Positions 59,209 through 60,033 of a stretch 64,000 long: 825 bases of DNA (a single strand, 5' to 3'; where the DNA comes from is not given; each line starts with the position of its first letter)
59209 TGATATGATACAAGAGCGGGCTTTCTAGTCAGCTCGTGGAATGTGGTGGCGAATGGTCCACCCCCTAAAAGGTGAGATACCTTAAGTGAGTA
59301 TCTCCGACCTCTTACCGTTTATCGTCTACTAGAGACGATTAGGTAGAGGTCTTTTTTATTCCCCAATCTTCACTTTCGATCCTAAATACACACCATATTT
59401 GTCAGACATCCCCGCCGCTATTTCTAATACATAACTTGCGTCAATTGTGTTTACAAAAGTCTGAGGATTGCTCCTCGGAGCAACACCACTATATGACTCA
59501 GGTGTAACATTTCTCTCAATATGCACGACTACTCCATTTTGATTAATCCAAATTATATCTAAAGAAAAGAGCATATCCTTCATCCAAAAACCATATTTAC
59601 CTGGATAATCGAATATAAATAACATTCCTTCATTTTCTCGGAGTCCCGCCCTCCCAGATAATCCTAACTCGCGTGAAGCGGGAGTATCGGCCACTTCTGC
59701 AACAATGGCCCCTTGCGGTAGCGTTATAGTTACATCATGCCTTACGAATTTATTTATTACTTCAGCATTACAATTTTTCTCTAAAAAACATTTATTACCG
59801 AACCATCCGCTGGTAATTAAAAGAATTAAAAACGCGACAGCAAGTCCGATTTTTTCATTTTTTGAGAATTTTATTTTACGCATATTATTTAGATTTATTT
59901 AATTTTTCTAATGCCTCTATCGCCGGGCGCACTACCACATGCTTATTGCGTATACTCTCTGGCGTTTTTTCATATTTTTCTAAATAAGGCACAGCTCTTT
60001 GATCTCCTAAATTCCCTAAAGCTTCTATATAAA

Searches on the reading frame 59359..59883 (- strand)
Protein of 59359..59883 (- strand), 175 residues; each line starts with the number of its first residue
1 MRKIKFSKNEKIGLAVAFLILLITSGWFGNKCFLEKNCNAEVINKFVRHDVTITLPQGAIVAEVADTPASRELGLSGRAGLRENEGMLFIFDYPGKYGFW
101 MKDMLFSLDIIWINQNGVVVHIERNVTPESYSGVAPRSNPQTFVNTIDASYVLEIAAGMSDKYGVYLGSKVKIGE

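Call 8: find_encoding_contigs(protein=window:59359-59883:-, flank=4000, max_places=10)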
Protein window:59359-59883:- (175 aa): 1 contig read that carries it; 1 place shown.
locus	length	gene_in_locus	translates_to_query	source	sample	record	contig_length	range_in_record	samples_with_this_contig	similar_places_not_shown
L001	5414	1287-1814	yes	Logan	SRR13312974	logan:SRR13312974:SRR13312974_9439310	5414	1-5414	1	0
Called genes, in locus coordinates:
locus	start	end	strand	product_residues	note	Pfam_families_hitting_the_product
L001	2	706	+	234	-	?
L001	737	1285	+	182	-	PF13646:HEAT_2 (weak), PF03130:HEAT_PBS (faint)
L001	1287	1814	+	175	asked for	PF02643:DUF192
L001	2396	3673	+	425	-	PF03023:MurJ, PF13440:Polysacc_synt_3 (faint), PF01554:MatE (weak)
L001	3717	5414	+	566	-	?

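Call 10: find_homologous_proteins(query=window:59359-59883:-)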
Query window:59359-59883:- (175 aa): 643 proteins with E <= 0.001 among 735 candidates; the best 120 are listed.
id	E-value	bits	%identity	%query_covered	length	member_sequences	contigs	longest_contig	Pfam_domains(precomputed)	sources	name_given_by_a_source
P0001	3.1e-112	390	100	100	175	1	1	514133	PF02643.21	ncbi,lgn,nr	ncbi:MAG: hypothetical protein JWN37_902 [Candidatus Nomurabacteria bacterium]|nr:hypothetical prote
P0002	3.2e-84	299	75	100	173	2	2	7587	PF02643.21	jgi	jgi:hypothetical protein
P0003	2.2e-70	254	66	98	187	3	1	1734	PF02643.21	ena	-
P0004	5.7e-62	226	61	100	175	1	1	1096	PF02643.21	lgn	-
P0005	2.6e-61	224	60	99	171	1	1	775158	PF02643.21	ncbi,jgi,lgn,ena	ncbi:MAG: DUF192 domain-containing protein [Candidatus Paceibacterota bacterium]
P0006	1.7e-60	222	66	85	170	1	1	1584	PF02643.21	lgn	-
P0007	7.7e-60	219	58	100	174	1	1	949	PF02643.21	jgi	jgi:hypothetical protein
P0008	5.3e-59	217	62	97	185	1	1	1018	PF02643.21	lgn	-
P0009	5.5e-59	217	64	88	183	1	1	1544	PF02643.21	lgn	-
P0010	6.6e-59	216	61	100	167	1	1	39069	PF02643.21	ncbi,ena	-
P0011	1.3e-58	215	63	93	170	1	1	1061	PF02643.21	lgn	-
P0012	1.4e-58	215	59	100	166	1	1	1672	PF02643.21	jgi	jgi:uncharacterized membrane protein (UPF0127 family)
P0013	1.8e-58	215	59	99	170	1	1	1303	PF02643.21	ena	-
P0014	1.1e-57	213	60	93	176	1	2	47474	PF02643.21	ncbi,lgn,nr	ncbi:DUF192 domain-containing protein [Candidatus Gracilibacteria bacterium]|nr:DUF192 domain-contai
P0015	1.1e-57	212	59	96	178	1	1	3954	PF02643.21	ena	-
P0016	1.3e-57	212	62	85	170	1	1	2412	PF02643.21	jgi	jgi:uncharacterized membrane protein (UPF0127 family)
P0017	1.5e-57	212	57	98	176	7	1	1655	PF02643.21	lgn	-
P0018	1.6e-57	212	63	86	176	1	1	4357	PF02643.21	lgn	-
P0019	2.5e-57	211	58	100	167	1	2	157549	PF02643.21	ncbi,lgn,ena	-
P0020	2.6e-57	211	58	98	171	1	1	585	PF02643.21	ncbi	-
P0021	2.7e-57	211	56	100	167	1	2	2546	PF02643.21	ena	-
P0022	2.8e-57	211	58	100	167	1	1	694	PF02643.21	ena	-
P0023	3.8e-57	211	56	100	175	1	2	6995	PF02643.21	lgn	-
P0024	5.0e-57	210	62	89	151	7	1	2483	PF02643.21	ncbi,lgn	-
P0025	5.3e-57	210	55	100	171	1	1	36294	PF02643.21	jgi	jgi:uncharacterized membrane protein (UPF0127 family)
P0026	5.5e-57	210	62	89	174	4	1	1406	PF02643.21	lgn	-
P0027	7.9e-57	210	55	100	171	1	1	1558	PF02643.21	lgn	-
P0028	8.3e-57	210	61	90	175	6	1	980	PF02643.21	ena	-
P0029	8.5e-57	210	57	100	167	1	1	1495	PF02643.21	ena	-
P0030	9.1e-57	209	58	96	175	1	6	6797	PF02643.21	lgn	-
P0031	1.2e-56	209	58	100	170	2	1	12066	PF02643.21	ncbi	-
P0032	1.3e-56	209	58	99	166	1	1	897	PF02643.21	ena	-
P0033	1.8e-56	208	60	86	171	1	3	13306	PF02643.21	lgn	-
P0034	1.8e-56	208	57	100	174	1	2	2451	PF02643.21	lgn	-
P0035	1.9e-56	208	58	100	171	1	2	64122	PF02643.21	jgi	jgi:uncharacterized membrane protein (UPF0127 family)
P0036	2.0e-56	208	57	100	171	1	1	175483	PF02643.21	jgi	jgi:uncharacterized membrane protein (UPF0127 family)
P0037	2.4e-56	208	59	90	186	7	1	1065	PF02643.21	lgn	-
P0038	2.4e-56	208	61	94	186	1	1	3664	PF02643.21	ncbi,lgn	-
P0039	2.6e-56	208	59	94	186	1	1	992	PF02643.21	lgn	-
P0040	3.0e-56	208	59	94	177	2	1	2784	PF02643.21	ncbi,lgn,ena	-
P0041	3.1e-56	208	58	96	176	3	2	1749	PF02643.21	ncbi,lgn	-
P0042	7.9e-56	206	63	86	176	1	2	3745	PF02643.21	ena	-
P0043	8.3e-56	206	62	85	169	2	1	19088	PF02643.21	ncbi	-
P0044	9.6e-56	206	58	99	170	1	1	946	PF02643.21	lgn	-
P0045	1.1e-55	206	59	99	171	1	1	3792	PF02643.21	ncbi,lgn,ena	ncbi:MAG: DUF192 domain-containing protein [Candidatus Paceibacterota bacterium]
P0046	1.3e-55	206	57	96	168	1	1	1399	PF02643.21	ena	-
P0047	1.4e-55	206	57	100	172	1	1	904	PF02643.21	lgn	-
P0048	1.4e-55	206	62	85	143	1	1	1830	PF02643.21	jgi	jgi:hypothetical protein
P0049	1.5e-55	206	61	94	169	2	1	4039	PF02643.21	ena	-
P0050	2.1e-55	205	60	90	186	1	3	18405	PF02643.21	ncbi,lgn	-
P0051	2.3e-55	205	61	88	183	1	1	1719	PF02643.21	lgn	-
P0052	2.6e-55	205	59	90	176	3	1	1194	PF02643.21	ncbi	-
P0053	2.6e-55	205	53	99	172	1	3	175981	PF02643.21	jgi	jgi:uncharacterized membrane protein (UPF0127 family)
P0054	2.6e-55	205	58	100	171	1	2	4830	PF02643.21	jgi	jgi:uncharacterized protein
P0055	2.9e-55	205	63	86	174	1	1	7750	PF02643.21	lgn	-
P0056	3.5e-55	204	61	88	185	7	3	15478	PF02643.21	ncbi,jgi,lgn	jgi:uncharacterized membrane protein (UPF0127 family)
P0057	3.7e-55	204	58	91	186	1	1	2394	PF02643.21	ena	-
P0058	4.3e-55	204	63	85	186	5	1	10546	PF02643.21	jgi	jgi:uncharacterized membrane protein (UPF0127 family)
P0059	4.5e-55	204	61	93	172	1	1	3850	PF02643.21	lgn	-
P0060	4.7e-55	204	57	100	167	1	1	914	PF02643.21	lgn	-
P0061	4.9e-55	204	58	97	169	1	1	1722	PF02643.21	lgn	-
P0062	5.8e-55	204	60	86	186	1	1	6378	PF02643.21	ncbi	-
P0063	6.5e-55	203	57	99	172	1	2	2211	PF02643.21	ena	-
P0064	7.1e-55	203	59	91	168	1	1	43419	PF02643.21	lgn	-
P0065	7.5e-55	203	54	100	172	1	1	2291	PF02643.21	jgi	jgi:uncharacterized membrane protein (UPF0127 family)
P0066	8.7e-55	203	57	96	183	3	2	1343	PF02643.21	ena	-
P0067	9.2e-55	203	56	98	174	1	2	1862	PF02643.21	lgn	-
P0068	1.1e-54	203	60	90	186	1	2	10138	PF02643.21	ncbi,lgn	-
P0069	1.1e-54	203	59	90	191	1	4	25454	PF02643.21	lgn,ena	-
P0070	2.0e-54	202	56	94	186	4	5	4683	PF02643.21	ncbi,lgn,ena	-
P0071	2.1e-54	202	58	98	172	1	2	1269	PF02643.21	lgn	-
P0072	2.4e-54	202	58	95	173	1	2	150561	PF02643.21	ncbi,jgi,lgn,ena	ncbi:MAG: DUF192 domain-containing protein [Candidatus Paceibacterota bacterium]|jgi:hypothetical pr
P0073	2.7e-54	201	58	91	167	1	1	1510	PF02643.21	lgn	-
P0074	3.1e-54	201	58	90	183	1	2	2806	PF02643.21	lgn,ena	-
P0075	3.1e-54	201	57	100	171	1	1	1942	PF02643.21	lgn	-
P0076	3.1e-54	201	60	90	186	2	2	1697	PF02643.21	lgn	-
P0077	3.5e-54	201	59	94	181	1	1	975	PF02643.21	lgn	-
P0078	3.6e-54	201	61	85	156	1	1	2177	PF02643.21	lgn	-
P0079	4.1e-54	201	55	94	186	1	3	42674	PF02643.21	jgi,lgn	jgi:hypothetical protein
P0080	5.9e-54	200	56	98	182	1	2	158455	PF02643.21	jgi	jgi:uncharacterized membrane protein (UPF0127 family)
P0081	6.0e-54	200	56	100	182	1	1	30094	PF02643.21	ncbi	-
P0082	6.2e-54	200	58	91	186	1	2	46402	PF02643.21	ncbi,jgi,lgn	jgi:uncharacterized membrane protein (UPF0127 family)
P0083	6.8e-54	200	58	91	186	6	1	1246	PF02643.21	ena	-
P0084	7.2e-54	200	59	93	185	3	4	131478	PF02643.21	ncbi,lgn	-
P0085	7.4e-54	200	57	93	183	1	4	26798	PF02643.21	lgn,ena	-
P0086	7.5e-54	200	52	100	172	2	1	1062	PF02643.21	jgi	jgi:uncharacterized membrane protein (UPF0127 family)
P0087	7.5e-54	200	56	98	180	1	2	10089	PF02643.21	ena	-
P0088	8.1e-54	200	57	100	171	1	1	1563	PF02643.21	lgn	-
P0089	9.2e-54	200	57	89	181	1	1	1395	PF02643.21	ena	-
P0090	9.5e-54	200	59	89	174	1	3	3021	PF02643.21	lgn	-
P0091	9.5e-54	200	58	91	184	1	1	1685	PF02643.21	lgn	-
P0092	1.0e-53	200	55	98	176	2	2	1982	PF02643.21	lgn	-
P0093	1.1e-53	199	55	100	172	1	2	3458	PF02643.21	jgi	jgi:uncharacterized membrane protein (UPF0127 family)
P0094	1.2e-53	199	59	86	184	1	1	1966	PF02643.21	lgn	-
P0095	1.3e-53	199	58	89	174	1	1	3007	PF02643.21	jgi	jgi:uncharacterized membrane protein (UPF0127 family)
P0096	1.3e-53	199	61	88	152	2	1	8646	PF02643.21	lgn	-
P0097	1.4e-53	199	57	93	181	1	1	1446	PF02643.21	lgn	-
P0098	1.6e-53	199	57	93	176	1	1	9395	PF02643.21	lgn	-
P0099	1.6e-53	199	54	99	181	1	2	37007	PF02643.21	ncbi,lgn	-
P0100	1.7e-53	199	56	99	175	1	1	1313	PF02643.21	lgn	-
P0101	1.7e-53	199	57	94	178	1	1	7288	PF02643.21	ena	-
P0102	2.0e-53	199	56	97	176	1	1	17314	PF02643.21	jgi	jgi:uncharacterized membrane protein (UPF0127 family)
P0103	2.2e-53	198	57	99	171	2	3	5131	PF02643.21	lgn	-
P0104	3.1e-53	198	60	88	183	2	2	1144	PF02643.21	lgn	-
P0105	3.2e-53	198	57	95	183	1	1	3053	PF02643.21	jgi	jgi:uncharacterized membrane protein (UPF0127 family)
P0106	4.1e-53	198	55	100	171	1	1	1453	PF02643.21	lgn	-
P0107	4.2e-53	198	57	94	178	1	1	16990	PF02643.21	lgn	-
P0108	4.3e-53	198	61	91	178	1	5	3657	PF02643.21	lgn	-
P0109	4.3e-53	197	55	100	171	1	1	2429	PF02643.21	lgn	-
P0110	5.3e-53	197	56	93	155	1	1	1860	PF02643.21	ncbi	-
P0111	5.4e-53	197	58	91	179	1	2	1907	PF02643.21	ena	-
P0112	5.5e-53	197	59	93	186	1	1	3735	PF02643.21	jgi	jgi:hypothetical protein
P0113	5.5e-53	197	58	91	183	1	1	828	PF02643.21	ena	-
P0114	6.1e-53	197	53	100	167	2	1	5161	PF02643.21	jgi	jgi:uncharacterized membrane protein (UPF0127 family)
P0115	7.1e-53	197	55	97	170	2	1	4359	PF02643.21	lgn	-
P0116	7.8e-53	197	56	93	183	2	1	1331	PF02643.21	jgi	jgi:uncharacterized membrane protein (UPF0127 family)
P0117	8.4e-53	197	57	91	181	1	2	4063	PF02643.21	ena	-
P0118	8.9e-53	196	54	97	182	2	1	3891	PF02643.21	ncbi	-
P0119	9.0e-53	196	59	85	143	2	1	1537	PF02643.21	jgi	jgi:uncharacterized membrane protein (UPF0127 family)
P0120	1.1e-52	196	58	94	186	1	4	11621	PF02643.21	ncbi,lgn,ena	-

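Call 13: find_related_loci(query=A1, collection=genome_contigs, flank=4000)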
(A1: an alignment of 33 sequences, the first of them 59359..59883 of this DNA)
Query A1 (175 aa) in genome_contigs; peptide patterns used: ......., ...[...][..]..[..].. (x = any residue, [..] = any of these).
600 stretches matched a pattern (row limit reached: there are more); 578 encode a relative of the query (tblastn E <= 1e-3); the best 80 are kept; 80 distinct loci.
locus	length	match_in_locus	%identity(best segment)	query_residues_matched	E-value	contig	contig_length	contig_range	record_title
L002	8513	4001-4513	60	1-173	2e-67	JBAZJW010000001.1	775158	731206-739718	MAG: Candidatus Paceibacterota bacterium isolate SO_2017_LW4_129 scaffold_18_c1_LW137-91_2017, whole genome shotgun sequ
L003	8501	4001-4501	61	1-175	5e-66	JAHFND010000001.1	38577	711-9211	MAG: bacterium isolate nzgw472 NODE_947_length_38578_cov_3.849936, whole genome shotgun sequence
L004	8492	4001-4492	56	3-175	9e-63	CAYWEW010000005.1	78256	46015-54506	MAG TPA_asm: uncultured Candidatus Saccharibacteria bacterium isolate SRP219642_co7_139 genome assembly, contig: NODE_38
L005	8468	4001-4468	60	12-175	1e-62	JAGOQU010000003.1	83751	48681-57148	MAG: Candidatus Paceibacterota bacterium isolate Gw_Eff_bin_22 Gw_Eff_367_length_83751_cov_11.352662, whole genome shotg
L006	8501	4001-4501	55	1-175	8e-61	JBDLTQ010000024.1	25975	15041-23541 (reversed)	MAG: Candidatus Parcubacteria bacterium isolate lewisrun_2019_sw_WHONDRS-S19S_0014_B_bin.23 scaffold_1278609, whole geno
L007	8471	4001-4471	59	14-175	2e-60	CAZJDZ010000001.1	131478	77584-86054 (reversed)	MAG TPA_asm: uncultured Candidatus Saccharibacteria bacterium isolate SRP296810_co1_219 genome assembly, contig: NODE_11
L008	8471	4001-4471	56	12-175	2e-59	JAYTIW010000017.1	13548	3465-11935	MAG: Candidatus Paceibacterota bacterium isolate GFS_2860 GFS_2860_16, whole genome shotgun sequence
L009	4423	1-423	62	27-175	5e-59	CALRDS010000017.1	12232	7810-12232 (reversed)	MAG: Candidatus Nomurabacteria bacterium isolate Baikal-1350m-319 genome assembly, contig: Baikal-1350m-c18811, whole ge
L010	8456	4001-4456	56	18-175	1e-58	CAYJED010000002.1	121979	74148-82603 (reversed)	MAG TPA_asm: uncultured Candidatus Saccharibacteria bacterium isolate ERP123247_co1_147 genome assembly, contig: NODE_65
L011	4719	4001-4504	47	2-175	3e-51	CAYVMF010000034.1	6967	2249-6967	MAG TPA_asm: uncultured Candidatus Saccharibacteria bacterium isolate SRP286056_co2_561 genome assembly, contig: NODE_18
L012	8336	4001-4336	51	52-171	8e-36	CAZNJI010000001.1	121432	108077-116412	MAG TPA_asm: uncultured Candidatus Saccharibacteria bacterium isolate SRP329715_co2_69 genome assembly, contig: NODE_285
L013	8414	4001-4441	43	17-173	6e-35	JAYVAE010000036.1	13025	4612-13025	MAG: bacterium isolate GL22_UP_metabat_32 GL22_UP_metabat_32_35, whole genome shotgun sequence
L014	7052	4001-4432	43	14-175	1e-34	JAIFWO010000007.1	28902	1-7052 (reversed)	MAG: Candidatus Parcubacteria bacterium isolate viral-cat_51_11 PAFVLPS_2018_scaffold_7430, whole genome shotgun sequenc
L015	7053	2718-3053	48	52-171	2e-34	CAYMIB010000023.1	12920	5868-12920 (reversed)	MAG TPA_asm: uncultured Candidatus Saccharibacteria bacterium isolate ERP113451_co3_83 genome assembly, contig: NODE_386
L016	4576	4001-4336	49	52-171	6e-34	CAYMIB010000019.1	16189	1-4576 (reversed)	MAG TPA_asm: uncultured Candidatus Saccharibacteria bacterium isolate ERP113451_co3_83 genome assembly, contig: NODE_271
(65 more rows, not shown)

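Call 15: find_encoding_contigs(protein=P0002, flank=4000, max_places=5)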
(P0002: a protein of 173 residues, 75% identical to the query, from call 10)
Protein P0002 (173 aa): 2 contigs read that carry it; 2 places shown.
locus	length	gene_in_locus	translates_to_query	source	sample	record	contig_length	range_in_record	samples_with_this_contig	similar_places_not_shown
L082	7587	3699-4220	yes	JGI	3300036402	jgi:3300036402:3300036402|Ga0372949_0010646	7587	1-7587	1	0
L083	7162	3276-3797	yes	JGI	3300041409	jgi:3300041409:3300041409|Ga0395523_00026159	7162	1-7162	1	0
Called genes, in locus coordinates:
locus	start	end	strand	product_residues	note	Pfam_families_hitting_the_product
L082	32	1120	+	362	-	PF01432:Peptidase_M3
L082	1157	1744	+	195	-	PF13671:AAA_33 (weak)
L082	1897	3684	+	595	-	PF00009:GTP_EFTU, PF01926:MMR_HSR1 (weak), PF22042:EF-G_D2, PF03144:GTP_EFTU_D2, PF00679:EFG_C, PF21018:BipA_C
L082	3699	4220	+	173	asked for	PF02643:DUF192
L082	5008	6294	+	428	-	PF03023:MurJ, PF13440:Polysacc_synt_3 (weak), PF01554:MatE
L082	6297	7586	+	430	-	?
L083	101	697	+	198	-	PF01432:Peptidase_M3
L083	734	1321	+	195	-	PF13671:AAA_33 (weak)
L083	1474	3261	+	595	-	PF00009:GTP_EFTU, PF01926:MMR_HSR1 (weak), PF22042:EF-G_D2, PF03144:GTP_EFTU_D2, PF00679:EFG_C, PF21018:BipA_C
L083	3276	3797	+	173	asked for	PF02643:DUF192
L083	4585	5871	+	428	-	PF03023:MurJ, PF13440:Polysacc_synt_3 (weak), PF01554:MatE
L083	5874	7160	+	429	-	?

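Call 25: find_encoding_contigs(protein=P0003, flank=3000, max_places=4)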
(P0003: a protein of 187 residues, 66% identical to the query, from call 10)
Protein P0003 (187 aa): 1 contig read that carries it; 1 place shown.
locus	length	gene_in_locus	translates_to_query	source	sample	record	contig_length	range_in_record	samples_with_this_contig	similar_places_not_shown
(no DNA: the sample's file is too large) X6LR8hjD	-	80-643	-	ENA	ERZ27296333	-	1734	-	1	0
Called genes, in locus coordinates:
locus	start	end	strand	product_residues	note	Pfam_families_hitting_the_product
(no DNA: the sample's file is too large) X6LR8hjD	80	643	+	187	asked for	PF02643:DUF192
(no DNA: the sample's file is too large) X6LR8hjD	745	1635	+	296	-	PF06800:Sugar_transport, PF00892:EamA, PF03151:TPT (weak)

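Call 26: find_encoding_contigs(protein=P0006, flank=3000, max_places=4)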
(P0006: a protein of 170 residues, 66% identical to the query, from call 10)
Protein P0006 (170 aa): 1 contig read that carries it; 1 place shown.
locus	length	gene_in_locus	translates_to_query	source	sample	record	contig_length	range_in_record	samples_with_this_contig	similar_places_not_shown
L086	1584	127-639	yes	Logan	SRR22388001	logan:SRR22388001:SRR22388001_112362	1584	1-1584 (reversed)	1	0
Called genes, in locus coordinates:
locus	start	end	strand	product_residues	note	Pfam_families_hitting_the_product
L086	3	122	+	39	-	?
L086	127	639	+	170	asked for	PF02643:DUF192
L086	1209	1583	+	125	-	?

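Call 27: find_encoding_contigs(protein=P0009, flank=3000, max_places=4)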
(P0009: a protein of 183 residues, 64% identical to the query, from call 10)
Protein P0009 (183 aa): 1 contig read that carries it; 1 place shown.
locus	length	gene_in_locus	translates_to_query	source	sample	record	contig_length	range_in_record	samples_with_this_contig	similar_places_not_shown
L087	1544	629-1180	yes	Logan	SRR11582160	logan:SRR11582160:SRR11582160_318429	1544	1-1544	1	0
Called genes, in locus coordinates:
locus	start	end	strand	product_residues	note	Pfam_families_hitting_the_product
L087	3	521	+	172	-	?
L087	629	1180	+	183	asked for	PF02643:DUF192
